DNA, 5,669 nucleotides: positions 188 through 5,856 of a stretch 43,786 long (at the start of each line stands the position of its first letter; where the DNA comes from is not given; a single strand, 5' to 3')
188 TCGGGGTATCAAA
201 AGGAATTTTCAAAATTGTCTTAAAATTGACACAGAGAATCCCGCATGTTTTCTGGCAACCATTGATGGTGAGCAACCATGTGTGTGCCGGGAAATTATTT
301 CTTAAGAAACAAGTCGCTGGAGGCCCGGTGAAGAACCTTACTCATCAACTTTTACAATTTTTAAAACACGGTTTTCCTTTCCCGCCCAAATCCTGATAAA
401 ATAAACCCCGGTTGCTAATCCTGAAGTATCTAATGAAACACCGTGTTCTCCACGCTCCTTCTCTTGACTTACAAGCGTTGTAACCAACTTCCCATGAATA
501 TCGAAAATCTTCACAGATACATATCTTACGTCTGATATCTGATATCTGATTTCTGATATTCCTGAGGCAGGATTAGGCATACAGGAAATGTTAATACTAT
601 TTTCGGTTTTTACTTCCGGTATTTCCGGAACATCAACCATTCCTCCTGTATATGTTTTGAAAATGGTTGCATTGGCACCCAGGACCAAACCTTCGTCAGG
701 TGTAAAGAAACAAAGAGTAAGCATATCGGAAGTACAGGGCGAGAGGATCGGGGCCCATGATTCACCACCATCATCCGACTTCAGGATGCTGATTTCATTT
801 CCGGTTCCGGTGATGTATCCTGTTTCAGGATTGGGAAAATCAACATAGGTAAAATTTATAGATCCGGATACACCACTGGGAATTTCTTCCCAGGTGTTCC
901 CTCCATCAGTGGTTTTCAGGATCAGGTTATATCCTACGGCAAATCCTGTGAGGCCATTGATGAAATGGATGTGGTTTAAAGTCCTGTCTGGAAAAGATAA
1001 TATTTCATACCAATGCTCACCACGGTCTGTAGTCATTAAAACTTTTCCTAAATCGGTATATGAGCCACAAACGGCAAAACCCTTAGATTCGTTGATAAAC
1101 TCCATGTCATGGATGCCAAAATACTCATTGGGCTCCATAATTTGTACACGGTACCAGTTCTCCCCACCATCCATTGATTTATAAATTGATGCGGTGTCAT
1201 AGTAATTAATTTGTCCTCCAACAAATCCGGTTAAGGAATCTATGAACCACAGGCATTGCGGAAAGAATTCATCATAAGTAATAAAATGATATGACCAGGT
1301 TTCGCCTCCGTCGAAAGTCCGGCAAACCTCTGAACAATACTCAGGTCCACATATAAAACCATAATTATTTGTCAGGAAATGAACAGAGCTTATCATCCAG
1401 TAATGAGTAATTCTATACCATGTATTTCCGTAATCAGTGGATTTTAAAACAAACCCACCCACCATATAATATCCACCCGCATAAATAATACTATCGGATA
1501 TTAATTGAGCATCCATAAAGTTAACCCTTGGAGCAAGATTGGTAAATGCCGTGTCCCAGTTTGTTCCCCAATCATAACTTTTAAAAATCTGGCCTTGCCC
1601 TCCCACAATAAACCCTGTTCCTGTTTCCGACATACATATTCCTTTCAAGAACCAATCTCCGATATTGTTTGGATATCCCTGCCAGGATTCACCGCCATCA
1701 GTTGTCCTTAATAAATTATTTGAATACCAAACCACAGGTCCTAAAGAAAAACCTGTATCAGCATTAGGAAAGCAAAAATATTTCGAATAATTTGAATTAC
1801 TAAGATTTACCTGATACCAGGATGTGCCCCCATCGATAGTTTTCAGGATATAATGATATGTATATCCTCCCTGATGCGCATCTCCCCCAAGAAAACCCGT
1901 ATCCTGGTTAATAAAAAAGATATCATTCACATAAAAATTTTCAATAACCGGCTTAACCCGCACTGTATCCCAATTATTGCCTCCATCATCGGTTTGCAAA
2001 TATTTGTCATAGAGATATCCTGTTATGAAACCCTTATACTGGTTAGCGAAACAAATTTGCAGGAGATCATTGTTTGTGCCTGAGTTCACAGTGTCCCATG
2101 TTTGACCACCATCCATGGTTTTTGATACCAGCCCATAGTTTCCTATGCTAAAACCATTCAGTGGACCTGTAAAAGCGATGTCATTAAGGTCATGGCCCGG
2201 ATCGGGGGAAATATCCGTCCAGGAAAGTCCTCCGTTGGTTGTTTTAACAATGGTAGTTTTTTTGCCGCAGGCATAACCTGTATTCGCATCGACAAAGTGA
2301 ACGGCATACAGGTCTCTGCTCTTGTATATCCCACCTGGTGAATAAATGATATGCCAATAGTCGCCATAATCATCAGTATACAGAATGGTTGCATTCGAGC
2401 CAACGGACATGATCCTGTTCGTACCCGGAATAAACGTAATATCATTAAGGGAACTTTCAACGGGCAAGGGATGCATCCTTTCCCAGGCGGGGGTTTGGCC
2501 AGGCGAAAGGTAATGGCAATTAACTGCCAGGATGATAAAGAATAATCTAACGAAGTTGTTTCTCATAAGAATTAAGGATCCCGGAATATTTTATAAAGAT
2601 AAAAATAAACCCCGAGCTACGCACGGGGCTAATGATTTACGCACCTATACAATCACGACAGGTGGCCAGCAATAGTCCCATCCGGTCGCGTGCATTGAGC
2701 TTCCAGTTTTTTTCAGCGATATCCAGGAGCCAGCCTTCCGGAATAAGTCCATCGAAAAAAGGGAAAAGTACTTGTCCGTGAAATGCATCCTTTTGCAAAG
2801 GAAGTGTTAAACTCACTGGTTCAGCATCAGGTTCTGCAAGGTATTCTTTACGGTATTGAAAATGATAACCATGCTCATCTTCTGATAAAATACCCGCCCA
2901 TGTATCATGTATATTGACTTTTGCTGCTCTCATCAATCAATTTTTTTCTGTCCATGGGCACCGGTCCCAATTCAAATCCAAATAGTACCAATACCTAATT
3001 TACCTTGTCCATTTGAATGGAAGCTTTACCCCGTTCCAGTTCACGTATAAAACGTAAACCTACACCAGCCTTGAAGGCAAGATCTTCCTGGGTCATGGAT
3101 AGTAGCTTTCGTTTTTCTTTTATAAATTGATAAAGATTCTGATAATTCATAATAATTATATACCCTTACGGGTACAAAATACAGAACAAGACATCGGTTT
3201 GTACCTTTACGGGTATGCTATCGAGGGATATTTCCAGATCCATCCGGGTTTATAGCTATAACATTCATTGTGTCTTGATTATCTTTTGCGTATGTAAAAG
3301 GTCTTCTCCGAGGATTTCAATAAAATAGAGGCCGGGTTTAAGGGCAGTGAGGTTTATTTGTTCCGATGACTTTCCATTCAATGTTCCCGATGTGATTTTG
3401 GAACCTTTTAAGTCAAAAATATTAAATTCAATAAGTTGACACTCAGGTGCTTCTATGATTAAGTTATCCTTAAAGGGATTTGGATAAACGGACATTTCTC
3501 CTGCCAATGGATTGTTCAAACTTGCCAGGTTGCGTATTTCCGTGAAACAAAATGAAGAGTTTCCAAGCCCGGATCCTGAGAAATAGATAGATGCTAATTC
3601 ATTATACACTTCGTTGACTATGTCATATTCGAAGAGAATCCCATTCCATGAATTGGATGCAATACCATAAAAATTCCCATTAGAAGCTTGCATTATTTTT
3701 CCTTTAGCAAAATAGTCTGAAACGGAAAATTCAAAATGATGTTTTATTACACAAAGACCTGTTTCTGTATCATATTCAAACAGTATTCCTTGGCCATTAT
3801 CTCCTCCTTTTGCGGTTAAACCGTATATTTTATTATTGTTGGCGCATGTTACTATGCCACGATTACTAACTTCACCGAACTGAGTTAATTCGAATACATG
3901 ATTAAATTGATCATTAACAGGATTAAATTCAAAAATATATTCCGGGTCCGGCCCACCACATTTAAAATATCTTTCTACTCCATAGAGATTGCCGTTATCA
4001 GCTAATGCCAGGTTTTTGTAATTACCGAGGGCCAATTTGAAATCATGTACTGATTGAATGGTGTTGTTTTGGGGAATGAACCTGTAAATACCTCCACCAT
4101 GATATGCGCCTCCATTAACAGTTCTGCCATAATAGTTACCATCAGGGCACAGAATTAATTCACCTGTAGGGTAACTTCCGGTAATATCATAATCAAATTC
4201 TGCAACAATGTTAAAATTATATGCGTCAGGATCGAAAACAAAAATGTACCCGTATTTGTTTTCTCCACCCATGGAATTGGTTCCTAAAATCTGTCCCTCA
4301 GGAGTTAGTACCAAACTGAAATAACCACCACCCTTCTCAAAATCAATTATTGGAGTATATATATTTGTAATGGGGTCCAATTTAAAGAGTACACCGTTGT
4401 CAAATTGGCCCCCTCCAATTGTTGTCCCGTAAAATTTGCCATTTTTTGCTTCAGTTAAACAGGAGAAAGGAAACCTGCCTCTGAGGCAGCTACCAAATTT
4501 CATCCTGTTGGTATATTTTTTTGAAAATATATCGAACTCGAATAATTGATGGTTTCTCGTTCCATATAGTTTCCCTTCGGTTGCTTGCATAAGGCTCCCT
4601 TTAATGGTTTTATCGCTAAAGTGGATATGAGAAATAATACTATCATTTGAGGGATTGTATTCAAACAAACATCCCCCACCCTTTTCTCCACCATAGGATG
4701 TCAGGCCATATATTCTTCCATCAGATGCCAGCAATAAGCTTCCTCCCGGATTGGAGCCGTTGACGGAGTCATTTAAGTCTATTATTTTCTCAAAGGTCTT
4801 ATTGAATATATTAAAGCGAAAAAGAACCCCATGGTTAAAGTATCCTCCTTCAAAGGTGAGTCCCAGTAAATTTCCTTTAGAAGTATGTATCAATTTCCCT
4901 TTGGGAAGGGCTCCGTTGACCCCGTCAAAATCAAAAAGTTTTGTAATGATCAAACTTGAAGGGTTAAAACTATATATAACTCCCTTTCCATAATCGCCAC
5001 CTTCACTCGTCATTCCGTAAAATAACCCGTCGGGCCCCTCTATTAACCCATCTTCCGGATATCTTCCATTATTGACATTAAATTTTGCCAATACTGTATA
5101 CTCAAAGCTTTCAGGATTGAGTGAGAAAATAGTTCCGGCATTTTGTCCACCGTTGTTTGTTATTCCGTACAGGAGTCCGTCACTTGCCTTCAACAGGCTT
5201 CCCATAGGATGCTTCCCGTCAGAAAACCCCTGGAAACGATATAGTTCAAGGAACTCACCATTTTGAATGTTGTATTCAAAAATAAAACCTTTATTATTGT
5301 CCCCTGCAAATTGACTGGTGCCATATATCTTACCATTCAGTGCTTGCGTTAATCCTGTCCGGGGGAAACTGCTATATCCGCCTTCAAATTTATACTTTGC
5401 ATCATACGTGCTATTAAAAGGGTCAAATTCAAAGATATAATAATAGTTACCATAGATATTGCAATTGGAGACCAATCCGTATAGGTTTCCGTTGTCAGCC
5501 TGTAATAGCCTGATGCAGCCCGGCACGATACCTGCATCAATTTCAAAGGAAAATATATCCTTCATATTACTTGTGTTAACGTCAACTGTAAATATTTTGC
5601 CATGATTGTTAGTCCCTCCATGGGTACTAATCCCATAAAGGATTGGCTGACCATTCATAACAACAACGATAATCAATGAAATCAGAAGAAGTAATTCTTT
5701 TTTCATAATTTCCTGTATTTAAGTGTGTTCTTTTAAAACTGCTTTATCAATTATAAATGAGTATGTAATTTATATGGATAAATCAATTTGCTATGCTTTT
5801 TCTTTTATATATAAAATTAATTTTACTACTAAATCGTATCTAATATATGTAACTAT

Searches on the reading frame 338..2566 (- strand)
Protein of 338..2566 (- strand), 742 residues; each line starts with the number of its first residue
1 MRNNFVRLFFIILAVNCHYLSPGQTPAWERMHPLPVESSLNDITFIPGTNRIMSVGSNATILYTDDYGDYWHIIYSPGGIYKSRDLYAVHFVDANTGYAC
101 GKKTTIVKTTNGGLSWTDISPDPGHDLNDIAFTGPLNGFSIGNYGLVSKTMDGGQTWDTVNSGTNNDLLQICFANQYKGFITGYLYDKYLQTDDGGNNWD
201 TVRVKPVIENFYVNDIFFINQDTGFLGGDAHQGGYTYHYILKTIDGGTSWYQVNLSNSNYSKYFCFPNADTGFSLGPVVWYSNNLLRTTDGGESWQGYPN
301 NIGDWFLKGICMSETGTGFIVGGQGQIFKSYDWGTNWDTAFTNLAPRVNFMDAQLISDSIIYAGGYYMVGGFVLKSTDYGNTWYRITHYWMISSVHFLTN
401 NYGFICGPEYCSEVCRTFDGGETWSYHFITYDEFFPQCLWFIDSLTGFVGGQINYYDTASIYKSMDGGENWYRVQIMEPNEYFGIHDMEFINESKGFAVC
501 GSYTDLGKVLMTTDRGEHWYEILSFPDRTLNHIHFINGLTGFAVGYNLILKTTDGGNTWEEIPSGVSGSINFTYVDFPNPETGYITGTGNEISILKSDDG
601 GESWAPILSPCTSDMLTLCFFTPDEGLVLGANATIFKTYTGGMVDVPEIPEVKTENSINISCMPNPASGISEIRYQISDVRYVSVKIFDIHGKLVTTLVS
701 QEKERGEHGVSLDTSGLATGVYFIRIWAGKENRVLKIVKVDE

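Call 95: search_protein_families(library=pfam, proteins=[window:338-2566:-], max_evalue=0.00001)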
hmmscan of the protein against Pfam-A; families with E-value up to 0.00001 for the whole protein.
window:338-2566:- (742 aa): 3 families
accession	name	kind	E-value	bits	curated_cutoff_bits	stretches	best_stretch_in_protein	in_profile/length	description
PF14870.12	PSII_BNR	-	1.9e-43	149.3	27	4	127-205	20-100/303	Photosynthesis system II assembly factor YCF48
PF15902.12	Sortilin-Vps10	-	1.3e-17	64.1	33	0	460-522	2-60/446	Sortilin, neurotensin receptor 3,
PF18962.6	Por_Secre_tail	-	9.3e-13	48.7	27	1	664-737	3-73/75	Secretion system C-terminal sorting domain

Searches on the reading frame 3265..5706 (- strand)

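Call 95: search_protein_families(library=pfam, proteins=[window:3265-5706:-], max_evalue=0.00001)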
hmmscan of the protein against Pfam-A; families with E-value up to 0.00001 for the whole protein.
window:3265-5706:- (813 aa): 1 family
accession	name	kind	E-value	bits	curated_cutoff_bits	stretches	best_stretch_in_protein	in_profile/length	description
PF18962.6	Por_Secre_tail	-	3.9e-12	46.7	27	1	740-810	1-74/75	Secretion system C-terminal sorting domain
